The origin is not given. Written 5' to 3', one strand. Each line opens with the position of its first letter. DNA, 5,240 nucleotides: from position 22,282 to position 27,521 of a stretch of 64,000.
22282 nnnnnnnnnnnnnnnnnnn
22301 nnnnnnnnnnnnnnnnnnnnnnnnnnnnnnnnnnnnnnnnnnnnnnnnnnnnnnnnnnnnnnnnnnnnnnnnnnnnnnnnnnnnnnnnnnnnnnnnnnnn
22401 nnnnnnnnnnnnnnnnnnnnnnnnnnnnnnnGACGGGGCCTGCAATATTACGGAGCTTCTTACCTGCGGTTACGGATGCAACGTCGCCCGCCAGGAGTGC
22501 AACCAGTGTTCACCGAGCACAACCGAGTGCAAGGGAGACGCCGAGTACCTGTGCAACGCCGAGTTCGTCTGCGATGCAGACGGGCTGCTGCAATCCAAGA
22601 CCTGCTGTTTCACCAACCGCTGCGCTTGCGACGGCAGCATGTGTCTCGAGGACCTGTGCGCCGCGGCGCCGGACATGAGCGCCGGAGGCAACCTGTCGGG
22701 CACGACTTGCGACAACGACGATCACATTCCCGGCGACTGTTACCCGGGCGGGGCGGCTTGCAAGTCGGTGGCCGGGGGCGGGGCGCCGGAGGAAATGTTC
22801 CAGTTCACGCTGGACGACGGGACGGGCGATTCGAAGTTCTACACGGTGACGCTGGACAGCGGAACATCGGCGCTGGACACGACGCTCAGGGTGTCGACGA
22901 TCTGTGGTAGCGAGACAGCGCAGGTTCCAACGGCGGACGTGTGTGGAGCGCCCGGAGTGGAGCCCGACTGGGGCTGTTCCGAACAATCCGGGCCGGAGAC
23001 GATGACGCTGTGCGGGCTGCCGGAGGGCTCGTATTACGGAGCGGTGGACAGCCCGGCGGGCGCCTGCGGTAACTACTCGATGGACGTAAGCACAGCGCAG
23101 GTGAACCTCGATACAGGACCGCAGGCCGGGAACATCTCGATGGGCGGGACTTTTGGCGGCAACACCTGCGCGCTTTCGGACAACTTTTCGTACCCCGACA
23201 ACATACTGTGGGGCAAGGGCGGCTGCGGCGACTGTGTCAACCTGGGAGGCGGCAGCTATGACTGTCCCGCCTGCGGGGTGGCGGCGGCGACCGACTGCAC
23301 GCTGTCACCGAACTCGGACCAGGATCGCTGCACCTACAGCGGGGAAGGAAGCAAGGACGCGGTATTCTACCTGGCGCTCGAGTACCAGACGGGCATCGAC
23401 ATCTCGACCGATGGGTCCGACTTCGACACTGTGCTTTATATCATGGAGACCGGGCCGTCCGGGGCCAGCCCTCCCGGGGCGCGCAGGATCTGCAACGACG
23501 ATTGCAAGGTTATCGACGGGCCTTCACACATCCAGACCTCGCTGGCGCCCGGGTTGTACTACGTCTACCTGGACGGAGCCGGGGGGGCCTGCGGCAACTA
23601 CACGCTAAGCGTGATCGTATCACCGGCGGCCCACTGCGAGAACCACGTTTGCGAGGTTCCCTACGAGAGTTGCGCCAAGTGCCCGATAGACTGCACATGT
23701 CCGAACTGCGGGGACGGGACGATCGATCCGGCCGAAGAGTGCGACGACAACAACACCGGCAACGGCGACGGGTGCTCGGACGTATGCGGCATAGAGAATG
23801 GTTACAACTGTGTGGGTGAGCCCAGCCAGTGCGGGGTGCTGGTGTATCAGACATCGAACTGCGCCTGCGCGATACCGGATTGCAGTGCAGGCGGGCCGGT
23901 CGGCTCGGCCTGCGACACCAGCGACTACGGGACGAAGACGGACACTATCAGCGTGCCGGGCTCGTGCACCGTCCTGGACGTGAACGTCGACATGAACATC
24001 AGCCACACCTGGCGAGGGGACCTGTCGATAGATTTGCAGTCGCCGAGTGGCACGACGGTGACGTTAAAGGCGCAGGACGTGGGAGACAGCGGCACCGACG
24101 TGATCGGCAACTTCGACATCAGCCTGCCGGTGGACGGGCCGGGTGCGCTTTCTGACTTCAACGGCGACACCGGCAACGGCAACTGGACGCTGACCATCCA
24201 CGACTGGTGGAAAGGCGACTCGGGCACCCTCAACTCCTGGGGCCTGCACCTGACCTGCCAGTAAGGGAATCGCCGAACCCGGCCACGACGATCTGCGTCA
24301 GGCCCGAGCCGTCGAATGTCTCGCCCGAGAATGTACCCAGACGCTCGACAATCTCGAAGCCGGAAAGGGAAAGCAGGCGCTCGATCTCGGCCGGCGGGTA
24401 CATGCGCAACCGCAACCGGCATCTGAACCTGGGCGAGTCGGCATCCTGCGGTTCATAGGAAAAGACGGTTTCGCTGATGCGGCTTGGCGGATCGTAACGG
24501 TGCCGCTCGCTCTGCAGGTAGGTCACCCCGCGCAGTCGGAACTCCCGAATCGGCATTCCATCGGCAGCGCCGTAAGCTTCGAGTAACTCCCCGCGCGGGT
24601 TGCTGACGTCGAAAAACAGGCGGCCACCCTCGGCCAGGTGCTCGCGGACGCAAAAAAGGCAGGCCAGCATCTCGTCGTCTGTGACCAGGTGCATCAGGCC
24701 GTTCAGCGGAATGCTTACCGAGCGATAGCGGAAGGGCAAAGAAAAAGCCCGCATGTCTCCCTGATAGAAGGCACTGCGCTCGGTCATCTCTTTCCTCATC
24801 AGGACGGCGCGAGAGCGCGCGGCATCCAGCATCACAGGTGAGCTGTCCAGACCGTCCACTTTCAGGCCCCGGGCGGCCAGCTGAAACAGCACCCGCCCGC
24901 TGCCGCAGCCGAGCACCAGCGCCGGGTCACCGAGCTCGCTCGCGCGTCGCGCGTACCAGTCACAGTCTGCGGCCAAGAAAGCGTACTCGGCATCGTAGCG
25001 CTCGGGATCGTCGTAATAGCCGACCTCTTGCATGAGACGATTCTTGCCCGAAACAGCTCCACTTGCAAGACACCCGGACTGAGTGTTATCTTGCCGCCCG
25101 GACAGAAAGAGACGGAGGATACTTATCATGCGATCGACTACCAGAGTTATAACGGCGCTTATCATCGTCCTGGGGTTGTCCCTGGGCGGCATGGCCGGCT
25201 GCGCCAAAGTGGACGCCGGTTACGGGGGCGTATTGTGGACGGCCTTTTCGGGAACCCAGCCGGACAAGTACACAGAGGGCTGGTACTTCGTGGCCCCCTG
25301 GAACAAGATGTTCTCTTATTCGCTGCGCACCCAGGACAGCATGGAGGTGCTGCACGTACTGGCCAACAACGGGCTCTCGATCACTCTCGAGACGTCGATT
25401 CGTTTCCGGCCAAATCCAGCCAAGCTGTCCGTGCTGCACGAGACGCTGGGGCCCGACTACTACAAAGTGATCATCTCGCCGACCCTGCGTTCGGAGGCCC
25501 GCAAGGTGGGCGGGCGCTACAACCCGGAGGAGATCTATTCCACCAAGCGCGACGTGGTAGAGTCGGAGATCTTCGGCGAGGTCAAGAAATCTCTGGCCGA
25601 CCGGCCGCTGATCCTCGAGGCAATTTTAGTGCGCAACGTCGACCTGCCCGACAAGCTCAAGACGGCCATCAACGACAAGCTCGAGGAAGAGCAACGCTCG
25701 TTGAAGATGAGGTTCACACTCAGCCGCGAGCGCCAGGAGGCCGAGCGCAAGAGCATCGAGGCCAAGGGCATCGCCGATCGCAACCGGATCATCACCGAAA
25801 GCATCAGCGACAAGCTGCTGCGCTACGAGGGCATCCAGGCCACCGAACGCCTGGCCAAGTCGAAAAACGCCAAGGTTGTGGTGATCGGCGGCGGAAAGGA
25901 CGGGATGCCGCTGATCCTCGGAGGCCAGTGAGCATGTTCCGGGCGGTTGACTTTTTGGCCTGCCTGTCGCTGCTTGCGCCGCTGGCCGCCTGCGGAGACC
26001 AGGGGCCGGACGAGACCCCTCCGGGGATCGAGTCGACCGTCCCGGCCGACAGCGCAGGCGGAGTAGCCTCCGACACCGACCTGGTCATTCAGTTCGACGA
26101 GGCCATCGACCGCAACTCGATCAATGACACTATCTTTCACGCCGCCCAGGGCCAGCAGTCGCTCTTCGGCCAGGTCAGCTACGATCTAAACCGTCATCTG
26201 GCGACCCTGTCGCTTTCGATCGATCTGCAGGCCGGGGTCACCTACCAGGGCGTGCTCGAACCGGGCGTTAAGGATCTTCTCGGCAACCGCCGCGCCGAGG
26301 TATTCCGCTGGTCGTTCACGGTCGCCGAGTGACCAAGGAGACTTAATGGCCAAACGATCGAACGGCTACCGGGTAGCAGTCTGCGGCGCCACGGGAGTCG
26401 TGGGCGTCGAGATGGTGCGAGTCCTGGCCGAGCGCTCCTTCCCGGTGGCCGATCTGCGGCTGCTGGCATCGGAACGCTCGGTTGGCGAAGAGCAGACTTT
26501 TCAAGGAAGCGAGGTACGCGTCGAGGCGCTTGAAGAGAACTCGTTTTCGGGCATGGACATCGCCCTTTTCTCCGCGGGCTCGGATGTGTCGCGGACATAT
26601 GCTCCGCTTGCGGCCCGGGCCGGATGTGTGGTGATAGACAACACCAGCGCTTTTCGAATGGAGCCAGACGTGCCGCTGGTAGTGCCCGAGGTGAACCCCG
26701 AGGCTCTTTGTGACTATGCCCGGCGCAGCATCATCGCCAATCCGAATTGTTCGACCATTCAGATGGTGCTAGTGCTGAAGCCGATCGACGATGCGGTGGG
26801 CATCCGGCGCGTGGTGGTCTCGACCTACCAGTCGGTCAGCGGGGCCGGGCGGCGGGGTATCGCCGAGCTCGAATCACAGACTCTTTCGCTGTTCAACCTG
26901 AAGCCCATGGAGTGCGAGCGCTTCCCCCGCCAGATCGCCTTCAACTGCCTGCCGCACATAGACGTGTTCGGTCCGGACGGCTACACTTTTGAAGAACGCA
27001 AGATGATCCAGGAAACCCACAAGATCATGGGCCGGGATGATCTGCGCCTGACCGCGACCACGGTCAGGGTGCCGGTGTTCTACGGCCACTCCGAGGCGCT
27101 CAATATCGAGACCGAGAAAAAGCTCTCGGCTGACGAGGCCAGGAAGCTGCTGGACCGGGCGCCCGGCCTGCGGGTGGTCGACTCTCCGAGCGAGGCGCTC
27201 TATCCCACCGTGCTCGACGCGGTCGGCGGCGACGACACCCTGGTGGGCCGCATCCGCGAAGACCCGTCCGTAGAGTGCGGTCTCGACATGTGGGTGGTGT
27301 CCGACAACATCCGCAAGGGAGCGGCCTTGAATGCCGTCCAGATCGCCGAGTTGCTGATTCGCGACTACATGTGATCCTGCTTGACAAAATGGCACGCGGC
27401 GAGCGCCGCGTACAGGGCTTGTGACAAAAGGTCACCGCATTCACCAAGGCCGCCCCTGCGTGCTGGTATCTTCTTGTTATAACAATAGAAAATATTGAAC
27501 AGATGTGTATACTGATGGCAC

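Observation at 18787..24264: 1825-aa secreted protein built from about 21 tandem cysteine-rich repeats, ending in a proprotein-convertase P-domain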

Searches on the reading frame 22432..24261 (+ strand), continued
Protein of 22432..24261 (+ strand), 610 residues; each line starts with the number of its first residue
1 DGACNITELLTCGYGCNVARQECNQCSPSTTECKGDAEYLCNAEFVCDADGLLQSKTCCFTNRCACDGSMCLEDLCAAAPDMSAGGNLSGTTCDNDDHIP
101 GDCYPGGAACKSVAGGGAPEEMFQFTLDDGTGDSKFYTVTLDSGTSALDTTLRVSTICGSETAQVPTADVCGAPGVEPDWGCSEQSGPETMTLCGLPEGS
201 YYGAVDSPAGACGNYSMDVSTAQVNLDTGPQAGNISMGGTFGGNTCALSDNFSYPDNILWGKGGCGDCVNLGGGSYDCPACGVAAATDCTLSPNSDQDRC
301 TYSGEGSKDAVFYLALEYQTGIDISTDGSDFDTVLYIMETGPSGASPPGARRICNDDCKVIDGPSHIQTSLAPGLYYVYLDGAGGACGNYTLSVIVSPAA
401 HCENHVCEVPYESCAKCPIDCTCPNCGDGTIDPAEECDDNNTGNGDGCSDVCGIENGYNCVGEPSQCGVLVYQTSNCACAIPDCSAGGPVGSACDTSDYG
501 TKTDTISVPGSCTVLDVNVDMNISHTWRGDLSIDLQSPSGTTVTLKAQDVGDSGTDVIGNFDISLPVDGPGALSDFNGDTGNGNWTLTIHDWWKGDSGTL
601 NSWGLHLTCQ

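Call 74: search_protein_representatives(alignment_id=A2)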
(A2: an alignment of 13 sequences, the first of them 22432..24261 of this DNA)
Query: 13 sequences, 606 profile positions. Proteins with E-value up to 0.001 (for the whole library): 31517; up to 1e-10: 9443; up to 1e-30: 1113. The best 150 are listed.
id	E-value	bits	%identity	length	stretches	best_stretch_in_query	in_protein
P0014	0.0e+00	1224.2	-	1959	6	1-470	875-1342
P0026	0.0e+00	1169.0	-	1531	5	1-470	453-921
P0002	0.0e+00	1055.7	-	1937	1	1-605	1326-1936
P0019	0.0e+00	1054.6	-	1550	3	1-605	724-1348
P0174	0.0e+00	1051.0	-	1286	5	1-470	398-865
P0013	6.9e-294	992.5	-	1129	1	1-606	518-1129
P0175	7.4e-279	942.9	-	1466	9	1-470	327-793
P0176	2.9e-177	607.3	-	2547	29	425-604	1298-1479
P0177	1.2e-160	552.5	-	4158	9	476-604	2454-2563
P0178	1.2e-153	529.3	-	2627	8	479-603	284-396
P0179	4.4e-147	507.7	-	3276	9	494-604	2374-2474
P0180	2.0e-143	495.6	-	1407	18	425-604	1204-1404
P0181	1.5e-139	482.8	-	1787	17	424-471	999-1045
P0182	1.2e-134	466.6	-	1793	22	425-604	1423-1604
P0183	5.1e-131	454.6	-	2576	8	485-603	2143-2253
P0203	6.9e-103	361.7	-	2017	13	408-482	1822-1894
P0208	3.8e-100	352.6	-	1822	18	424-471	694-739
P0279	6.1e-70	252.9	-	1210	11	424-471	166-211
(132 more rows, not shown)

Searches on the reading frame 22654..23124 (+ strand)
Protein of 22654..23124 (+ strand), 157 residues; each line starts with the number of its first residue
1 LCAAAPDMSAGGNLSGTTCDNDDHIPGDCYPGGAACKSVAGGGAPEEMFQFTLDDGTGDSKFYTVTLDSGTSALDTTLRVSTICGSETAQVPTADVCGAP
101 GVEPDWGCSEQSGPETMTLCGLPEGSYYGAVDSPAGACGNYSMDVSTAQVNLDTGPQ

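Call 13: search_protein_families(library=pfam, proteins=[window:22654-23124:+], max_evalue=10)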
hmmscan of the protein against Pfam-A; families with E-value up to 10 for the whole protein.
seq(157 aa): 1 family
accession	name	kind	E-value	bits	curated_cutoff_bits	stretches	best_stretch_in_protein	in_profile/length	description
PF00314.23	Thaumatin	-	0.0031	17.7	27.4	1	17-97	49-128/209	Thaumatin family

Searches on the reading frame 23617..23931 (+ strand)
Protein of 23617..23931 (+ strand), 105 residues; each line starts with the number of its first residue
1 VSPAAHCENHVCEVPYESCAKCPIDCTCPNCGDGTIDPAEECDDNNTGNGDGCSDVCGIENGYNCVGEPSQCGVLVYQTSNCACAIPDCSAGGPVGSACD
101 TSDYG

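Call 13: search_protein_families(library=pfam, proteins=[window:23617-23931:+], max_evalue=10)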
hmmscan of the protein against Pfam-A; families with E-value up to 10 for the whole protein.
seq(105 aa): 1 family
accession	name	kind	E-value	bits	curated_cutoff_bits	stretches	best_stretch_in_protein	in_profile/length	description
PF13948.11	DUF4215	-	9.4e-05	23.1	27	1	21-57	9-46/47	Domain of unknown function (DUF4215)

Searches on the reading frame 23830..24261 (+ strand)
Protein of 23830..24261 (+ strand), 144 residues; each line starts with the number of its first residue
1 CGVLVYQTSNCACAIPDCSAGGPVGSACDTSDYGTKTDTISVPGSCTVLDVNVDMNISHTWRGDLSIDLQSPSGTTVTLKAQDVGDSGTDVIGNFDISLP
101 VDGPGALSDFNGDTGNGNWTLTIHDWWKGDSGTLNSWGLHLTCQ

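Call 13: search_protein_families(library=pfam, proteins=[window:23830-24261:+], max_evalue=10)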
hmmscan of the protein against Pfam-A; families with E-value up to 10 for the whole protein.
seq(144 aa): 2 families
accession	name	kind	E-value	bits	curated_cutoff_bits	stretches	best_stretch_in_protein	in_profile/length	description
PF01483.27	P_proprotein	-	1.5e-20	73.5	21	1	50-141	3-86/86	Proprotein convertase P-domain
PF20773.4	InhA-like_MAM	-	0.052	13.5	26.9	1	40-121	95-183/191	Immune inhibitor A-like, MAM domain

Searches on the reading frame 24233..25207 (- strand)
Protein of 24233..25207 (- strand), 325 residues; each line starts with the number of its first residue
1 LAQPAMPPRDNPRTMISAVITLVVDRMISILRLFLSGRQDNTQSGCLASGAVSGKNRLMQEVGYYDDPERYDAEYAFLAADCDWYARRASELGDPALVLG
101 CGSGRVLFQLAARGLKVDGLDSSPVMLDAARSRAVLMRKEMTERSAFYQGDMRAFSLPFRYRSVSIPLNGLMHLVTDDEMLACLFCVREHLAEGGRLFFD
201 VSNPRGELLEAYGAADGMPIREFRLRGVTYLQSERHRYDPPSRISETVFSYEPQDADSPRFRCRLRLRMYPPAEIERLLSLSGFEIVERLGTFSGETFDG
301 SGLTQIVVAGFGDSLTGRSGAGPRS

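Call 10: search_protein_families(library=pfam, proteins=[window:24233-25207:-], max_evalue=0.001)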
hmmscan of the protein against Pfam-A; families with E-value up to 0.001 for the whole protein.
window:24233-25207:- (325 aa): 5 families
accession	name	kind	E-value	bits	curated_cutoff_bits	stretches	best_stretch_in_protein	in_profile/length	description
PF13649.12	Methyltransf_25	-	2.8e-12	47.6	27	1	97-195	2-97/97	Methyltransferase domain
PF08242.18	Methyltransf_12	-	2.3e-08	35.1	30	1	97-197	1-98/98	Methyltransferase domain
PF08241.18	Methyltransf_11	-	1.2e-07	32.8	21.2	1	98-199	2-95/95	Methyltransferase domain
PF13847.12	Methyltransf_31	-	7.9e-06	26.1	27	1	99-156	10-67/145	Methyltransferase domain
PF13489.12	Methyltransf_23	-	5.2e-05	23.5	27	1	97-288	27-163/164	Methyltransferase domain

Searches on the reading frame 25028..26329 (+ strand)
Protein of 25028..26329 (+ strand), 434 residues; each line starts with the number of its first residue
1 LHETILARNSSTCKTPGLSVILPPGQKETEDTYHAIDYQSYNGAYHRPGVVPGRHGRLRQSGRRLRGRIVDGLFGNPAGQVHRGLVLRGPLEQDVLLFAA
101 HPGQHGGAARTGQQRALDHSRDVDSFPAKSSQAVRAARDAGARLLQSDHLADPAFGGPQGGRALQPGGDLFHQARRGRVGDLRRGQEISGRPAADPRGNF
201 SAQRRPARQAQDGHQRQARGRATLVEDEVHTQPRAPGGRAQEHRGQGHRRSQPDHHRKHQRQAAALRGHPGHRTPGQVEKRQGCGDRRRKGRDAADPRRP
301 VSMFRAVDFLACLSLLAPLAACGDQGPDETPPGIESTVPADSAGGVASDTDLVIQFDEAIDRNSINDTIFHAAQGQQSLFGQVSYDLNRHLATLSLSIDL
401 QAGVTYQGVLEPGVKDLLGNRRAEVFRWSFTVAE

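Call 10: search_protein_families(library=pfam, proteins=[window:25028-26329:+], max_evalue=0.001)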
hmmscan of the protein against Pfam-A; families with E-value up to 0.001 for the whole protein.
window:25028-26329:+ (434 aa): 1 family
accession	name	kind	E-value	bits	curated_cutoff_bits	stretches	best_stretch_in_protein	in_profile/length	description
PF13205.12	Big_5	-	1.8e-18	67.6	23.6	1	328-431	1-104/105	Bacterial Ig-like domain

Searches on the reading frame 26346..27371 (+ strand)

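Call 10: search_protein_families(library=pfam, proteins=[window:26346-27371:+], max_evalue=0.001)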
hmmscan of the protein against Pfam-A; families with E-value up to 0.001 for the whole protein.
window:26346-27371:+ (342 aa): 2 families
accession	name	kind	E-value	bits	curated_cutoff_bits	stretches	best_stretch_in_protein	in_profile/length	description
PF02774.23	Semialdhyde_dhC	-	1.4e-55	188.8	26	1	144-324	1-184/184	Semialdehyde dehydrogenase, dimerisation domain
PF01118.30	Semialdhyde_dh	-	3.5e-35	121.5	26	1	9-122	1-119/121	Semialdehyde dehydrogenase, NAD binding domain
